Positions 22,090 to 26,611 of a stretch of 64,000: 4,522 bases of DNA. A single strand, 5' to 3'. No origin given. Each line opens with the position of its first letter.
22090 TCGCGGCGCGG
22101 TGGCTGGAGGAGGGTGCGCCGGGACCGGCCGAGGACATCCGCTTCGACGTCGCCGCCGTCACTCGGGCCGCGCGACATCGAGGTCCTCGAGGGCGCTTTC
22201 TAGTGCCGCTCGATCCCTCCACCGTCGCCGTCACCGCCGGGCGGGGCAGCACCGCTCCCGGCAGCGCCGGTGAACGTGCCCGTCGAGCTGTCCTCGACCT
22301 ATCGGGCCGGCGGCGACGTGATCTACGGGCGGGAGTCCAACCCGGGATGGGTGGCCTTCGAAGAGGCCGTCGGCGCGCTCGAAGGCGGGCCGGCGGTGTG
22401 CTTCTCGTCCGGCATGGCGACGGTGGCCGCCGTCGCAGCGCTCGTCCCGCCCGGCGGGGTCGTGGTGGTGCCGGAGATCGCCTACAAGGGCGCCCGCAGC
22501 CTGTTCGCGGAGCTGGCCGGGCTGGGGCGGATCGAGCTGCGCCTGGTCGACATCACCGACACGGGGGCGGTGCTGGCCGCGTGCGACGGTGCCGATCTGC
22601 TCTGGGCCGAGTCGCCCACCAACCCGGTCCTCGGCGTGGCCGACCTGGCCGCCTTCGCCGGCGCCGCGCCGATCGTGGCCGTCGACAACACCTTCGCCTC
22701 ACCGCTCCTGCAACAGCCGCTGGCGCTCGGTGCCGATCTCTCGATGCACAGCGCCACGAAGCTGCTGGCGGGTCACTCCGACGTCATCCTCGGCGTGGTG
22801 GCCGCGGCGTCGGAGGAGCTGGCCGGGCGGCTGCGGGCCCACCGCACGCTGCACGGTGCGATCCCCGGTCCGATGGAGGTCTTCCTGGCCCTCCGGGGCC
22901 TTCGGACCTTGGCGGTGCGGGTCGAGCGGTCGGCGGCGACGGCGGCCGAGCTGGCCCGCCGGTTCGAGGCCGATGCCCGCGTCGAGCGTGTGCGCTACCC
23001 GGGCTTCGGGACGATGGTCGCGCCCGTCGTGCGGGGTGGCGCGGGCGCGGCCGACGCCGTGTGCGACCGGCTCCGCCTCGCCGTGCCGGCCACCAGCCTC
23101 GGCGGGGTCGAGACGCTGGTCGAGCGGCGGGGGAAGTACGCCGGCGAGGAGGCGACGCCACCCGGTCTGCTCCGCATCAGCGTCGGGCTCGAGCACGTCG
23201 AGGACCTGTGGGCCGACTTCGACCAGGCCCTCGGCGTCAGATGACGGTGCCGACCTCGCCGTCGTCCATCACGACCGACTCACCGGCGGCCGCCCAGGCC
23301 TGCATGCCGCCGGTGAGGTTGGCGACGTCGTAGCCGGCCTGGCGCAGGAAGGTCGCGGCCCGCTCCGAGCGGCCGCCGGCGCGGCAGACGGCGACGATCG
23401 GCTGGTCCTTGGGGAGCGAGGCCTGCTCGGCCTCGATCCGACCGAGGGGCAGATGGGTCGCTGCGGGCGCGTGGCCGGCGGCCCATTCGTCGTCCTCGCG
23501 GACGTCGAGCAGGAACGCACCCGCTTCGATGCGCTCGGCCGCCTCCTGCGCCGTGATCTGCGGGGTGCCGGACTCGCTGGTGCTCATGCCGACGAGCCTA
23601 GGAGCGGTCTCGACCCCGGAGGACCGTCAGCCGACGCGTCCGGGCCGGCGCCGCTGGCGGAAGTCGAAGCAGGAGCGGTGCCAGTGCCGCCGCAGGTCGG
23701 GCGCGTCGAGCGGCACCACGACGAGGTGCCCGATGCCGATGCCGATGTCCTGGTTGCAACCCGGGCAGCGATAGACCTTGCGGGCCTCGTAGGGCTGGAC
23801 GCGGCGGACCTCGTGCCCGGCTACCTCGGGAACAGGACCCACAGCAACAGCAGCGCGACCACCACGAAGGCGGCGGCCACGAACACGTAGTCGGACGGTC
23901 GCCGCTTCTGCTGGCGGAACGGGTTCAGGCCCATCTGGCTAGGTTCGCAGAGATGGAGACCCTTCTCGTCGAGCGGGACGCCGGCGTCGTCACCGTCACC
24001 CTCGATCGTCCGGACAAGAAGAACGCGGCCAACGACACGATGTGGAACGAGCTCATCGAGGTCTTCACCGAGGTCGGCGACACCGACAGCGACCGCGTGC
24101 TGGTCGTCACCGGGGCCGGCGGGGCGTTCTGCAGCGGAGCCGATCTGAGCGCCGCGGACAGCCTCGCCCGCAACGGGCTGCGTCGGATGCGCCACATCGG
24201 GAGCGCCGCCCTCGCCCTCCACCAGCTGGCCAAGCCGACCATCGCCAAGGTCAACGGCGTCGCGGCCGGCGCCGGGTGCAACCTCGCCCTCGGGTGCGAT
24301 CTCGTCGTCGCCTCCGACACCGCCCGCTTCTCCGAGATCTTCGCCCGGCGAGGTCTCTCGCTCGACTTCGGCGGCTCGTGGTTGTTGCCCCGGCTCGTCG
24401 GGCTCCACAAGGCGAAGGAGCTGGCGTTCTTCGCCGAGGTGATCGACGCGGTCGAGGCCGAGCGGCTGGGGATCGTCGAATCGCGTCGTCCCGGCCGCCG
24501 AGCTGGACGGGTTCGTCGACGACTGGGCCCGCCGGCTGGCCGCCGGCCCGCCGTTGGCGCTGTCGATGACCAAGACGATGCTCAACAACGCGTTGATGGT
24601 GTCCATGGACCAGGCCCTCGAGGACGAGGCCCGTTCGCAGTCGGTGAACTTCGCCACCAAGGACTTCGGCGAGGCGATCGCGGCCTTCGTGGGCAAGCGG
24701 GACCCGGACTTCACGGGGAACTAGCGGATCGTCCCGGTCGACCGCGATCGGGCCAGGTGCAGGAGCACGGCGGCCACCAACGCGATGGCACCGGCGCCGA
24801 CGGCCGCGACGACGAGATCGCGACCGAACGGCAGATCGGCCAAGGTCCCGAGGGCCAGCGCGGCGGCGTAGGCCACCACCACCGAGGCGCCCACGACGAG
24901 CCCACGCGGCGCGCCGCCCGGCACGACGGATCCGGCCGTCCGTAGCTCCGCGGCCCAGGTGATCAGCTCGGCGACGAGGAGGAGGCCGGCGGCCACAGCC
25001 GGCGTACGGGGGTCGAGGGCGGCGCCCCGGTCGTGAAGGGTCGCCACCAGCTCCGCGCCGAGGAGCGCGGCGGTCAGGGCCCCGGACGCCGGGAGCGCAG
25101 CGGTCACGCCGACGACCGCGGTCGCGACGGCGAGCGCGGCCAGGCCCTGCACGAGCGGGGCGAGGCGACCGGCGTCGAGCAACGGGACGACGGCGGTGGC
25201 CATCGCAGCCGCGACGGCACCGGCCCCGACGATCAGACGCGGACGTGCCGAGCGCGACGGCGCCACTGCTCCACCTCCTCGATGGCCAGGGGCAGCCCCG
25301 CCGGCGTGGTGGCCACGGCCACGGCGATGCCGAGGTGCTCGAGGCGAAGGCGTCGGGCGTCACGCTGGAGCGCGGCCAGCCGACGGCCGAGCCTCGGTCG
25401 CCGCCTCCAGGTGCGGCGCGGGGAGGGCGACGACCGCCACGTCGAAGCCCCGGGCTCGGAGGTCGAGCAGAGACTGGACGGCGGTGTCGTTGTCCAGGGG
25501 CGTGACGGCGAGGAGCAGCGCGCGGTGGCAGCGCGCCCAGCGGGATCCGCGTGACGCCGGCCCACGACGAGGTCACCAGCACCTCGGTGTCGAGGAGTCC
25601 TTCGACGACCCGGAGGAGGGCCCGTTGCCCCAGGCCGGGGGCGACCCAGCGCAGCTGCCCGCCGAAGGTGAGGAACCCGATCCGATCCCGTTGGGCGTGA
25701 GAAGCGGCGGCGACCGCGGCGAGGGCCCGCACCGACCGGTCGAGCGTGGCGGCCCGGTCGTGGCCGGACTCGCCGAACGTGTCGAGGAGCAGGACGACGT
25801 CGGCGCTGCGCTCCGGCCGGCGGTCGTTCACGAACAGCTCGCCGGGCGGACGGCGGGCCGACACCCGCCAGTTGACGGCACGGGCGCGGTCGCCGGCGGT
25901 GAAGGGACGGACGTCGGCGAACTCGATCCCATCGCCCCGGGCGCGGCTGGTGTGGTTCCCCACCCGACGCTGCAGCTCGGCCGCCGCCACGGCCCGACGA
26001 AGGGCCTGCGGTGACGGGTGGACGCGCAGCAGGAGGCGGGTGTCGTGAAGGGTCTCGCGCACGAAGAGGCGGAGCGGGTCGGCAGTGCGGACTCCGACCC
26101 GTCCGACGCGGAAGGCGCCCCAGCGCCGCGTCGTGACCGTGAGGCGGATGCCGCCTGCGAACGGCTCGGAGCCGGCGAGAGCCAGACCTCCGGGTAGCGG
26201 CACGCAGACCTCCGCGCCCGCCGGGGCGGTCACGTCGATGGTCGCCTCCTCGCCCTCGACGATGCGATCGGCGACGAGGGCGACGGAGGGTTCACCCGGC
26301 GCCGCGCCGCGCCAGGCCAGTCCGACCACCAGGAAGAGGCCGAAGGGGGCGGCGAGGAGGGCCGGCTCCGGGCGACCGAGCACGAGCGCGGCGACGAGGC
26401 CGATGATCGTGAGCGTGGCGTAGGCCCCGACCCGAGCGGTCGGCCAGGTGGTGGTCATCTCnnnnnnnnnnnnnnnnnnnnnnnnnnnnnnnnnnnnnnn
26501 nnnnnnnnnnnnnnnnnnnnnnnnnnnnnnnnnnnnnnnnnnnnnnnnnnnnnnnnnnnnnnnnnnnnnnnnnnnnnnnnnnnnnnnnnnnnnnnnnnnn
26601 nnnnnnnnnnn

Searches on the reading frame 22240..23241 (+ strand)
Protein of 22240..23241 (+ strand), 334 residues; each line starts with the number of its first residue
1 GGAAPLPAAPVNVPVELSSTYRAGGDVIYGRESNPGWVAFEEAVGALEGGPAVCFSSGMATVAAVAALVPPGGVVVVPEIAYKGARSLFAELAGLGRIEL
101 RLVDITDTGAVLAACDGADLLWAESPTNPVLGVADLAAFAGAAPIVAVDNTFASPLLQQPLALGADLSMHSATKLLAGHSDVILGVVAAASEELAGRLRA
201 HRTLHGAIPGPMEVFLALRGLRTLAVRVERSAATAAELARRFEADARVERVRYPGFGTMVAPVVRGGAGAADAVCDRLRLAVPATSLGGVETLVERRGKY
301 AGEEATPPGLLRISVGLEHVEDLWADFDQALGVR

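Call 45: search_protein_families(library=pfam, proteins=[window:22240-23241:+], max_evalue=0.00001)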
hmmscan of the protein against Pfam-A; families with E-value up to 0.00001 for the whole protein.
window:22240-23241:+ (334 aa): 1 family
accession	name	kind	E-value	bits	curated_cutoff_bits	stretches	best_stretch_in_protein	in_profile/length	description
PF01053.26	Cys_Met_Meta_PP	-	1.4e-73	248.1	27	1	11-331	18-380/381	Cys/Met metabolism PLP-dependent enzyme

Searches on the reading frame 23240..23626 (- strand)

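Call 45: search_protein_families(library=pfam, proteins=[window:23240-23626:-], max_evalue=0.00001)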
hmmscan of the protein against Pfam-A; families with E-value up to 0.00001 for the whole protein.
window:23240-23626:- (129 aa): 1 family
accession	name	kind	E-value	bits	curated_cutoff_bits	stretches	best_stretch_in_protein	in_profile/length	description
PF00581.25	Rhodanese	-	4.1e-21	75.8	22.2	1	25-114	1-102/102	Rhodanese-like domain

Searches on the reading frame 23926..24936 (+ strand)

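Call 45: search_protein_families(library=pfam, proteins=[window:23926-24936:+], max_evalue=0.00001)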
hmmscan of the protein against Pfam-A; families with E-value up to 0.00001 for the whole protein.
window:23926-24936:+ (337 aa): 2 families
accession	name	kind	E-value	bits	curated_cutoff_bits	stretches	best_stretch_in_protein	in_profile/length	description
PF00378.25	ECH_1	-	4.6e-41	141.2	27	1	17-186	2-172/251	Enoyl-CoA hydratase/isomerase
PF16113.10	ECH_2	-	5.6e-21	75.8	27.2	1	23-201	3-185/335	Enoyl-CoA hydratase/isomerase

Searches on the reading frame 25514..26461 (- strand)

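Call 46: search_protein_families(library=pfam, proteins=[window:25514-26461:-], max_evalue=0.00001)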
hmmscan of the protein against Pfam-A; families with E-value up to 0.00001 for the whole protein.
window:25514-26461:- (316 aa): 1 family
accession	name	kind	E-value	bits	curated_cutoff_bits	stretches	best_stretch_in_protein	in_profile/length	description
PF01882.25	DUF58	-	1e-12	48.1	23.4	1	183-291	1-110/216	Protein of unknown function DUF58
